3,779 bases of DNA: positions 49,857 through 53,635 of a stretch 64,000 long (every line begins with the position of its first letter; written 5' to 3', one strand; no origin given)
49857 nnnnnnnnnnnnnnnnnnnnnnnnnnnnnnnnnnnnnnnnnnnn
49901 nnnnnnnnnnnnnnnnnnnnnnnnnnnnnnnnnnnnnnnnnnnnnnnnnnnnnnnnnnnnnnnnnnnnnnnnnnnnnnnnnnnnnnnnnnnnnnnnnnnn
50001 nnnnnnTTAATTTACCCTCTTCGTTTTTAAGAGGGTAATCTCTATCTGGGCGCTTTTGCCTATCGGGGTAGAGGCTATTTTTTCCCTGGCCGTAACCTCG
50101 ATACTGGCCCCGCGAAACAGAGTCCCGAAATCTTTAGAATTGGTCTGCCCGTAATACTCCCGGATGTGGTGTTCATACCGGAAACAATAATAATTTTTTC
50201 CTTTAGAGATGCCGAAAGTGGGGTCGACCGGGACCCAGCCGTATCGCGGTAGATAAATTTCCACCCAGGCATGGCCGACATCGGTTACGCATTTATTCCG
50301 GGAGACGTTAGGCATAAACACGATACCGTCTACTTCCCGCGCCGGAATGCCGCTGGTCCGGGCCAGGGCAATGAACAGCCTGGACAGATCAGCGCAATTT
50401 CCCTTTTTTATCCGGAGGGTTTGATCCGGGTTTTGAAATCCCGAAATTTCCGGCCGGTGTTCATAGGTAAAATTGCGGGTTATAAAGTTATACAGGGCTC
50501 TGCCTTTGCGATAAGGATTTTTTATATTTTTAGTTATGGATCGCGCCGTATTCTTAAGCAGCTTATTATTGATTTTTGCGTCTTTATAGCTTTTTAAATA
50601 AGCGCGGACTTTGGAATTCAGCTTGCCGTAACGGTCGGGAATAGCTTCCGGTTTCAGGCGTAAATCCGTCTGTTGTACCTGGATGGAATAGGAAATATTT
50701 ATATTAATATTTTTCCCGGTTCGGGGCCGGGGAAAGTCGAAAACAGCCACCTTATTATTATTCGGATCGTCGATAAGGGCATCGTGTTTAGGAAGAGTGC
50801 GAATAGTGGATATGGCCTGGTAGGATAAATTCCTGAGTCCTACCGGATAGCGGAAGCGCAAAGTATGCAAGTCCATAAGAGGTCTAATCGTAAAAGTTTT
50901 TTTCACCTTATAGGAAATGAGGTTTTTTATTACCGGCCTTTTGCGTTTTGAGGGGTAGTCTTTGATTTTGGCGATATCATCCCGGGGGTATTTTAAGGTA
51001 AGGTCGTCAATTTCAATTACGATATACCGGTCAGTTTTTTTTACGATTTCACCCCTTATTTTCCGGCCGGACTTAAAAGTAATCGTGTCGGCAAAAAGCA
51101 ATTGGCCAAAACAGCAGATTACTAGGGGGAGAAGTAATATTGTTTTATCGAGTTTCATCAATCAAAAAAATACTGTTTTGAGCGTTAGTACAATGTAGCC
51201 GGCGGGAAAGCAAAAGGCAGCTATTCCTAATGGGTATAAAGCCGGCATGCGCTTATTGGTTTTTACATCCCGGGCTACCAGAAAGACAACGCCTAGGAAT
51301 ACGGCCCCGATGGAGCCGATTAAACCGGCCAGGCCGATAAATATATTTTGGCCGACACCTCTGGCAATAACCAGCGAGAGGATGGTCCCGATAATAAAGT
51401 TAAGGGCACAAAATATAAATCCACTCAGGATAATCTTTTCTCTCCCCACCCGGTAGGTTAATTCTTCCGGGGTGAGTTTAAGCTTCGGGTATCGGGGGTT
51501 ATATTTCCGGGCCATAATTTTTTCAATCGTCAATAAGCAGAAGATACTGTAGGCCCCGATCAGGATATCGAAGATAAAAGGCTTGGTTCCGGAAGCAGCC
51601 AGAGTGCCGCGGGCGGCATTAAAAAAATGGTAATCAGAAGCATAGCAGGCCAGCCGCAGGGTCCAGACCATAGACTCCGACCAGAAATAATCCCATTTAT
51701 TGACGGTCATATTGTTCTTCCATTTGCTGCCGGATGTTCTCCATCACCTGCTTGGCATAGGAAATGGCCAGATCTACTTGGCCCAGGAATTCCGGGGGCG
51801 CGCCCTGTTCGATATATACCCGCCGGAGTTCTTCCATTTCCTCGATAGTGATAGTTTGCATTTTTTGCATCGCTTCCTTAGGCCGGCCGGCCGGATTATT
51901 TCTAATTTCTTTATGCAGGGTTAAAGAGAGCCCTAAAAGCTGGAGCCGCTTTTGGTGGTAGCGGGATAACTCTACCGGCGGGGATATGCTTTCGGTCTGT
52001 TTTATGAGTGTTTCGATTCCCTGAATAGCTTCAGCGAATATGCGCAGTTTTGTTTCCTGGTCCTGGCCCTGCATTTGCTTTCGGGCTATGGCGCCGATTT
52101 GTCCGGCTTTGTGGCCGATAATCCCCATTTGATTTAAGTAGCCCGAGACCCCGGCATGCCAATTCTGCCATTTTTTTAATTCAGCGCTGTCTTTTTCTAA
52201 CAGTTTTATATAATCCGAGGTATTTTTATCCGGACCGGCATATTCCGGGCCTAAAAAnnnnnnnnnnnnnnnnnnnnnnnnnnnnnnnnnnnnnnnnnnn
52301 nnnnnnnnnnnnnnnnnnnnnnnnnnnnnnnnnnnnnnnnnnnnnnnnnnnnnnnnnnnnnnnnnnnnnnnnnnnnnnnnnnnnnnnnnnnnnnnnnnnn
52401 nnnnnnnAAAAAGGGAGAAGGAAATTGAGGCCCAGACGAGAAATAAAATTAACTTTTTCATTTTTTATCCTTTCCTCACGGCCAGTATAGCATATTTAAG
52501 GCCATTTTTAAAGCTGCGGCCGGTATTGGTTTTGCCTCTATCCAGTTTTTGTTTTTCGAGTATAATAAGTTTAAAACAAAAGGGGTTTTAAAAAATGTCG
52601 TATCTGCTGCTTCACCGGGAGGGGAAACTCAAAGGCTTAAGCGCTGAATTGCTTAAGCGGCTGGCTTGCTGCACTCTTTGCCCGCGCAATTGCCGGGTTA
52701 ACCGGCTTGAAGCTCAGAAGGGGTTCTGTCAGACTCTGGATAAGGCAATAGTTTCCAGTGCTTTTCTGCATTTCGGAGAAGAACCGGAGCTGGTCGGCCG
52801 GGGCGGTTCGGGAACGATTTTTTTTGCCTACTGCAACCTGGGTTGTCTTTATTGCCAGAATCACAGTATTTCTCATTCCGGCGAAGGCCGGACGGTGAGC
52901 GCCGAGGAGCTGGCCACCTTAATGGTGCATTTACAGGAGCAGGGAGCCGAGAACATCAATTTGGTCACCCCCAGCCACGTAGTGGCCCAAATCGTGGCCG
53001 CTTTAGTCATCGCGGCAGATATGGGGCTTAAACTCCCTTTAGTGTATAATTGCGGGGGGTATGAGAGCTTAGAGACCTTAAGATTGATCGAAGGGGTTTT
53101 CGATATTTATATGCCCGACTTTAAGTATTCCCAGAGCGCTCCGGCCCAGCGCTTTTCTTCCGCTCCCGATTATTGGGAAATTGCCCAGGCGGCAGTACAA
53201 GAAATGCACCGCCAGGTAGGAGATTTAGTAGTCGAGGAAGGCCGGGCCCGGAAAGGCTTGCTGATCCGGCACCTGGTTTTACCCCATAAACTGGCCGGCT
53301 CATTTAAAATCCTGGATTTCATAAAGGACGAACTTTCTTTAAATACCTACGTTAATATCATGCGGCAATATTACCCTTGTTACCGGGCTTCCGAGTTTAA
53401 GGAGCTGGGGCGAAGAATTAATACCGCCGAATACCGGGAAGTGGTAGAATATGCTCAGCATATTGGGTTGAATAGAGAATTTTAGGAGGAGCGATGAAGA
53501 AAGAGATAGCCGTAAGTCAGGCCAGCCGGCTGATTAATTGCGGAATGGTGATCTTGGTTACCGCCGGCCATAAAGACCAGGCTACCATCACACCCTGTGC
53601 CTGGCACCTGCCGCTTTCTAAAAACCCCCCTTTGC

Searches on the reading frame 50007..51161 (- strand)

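Call 58: search_protein_families(library=pfam, proteins=[window:50007-51161:-], max_evalue=0.0001)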
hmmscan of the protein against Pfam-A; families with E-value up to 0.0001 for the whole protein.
window:50007-51161:- (384 aa): 1 family
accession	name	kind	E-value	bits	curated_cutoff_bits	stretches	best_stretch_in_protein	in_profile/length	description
PF01841.26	Transglut_core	-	3.8e-27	95.1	23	1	204-314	2-108/108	Transglutaminase-like superfamily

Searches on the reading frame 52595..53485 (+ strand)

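Call 58: search_protein_families(library=pfam, proteins=[window:52595-53485:+], max_evalue=0.0001)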
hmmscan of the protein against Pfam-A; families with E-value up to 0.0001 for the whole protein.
window:52595-53485:+ (296 aa): 2 families
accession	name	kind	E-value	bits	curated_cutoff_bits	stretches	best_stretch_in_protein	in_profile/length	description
PF04055.27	Radical_SAM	-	4.4e-07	30.7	29.5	1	75-157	2-88/166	Radical SAM superfamily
PF13353.11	Fer4_12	-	7.9e-05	23.4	22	0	68-124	3-59/137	4Fe-4S single cluster domain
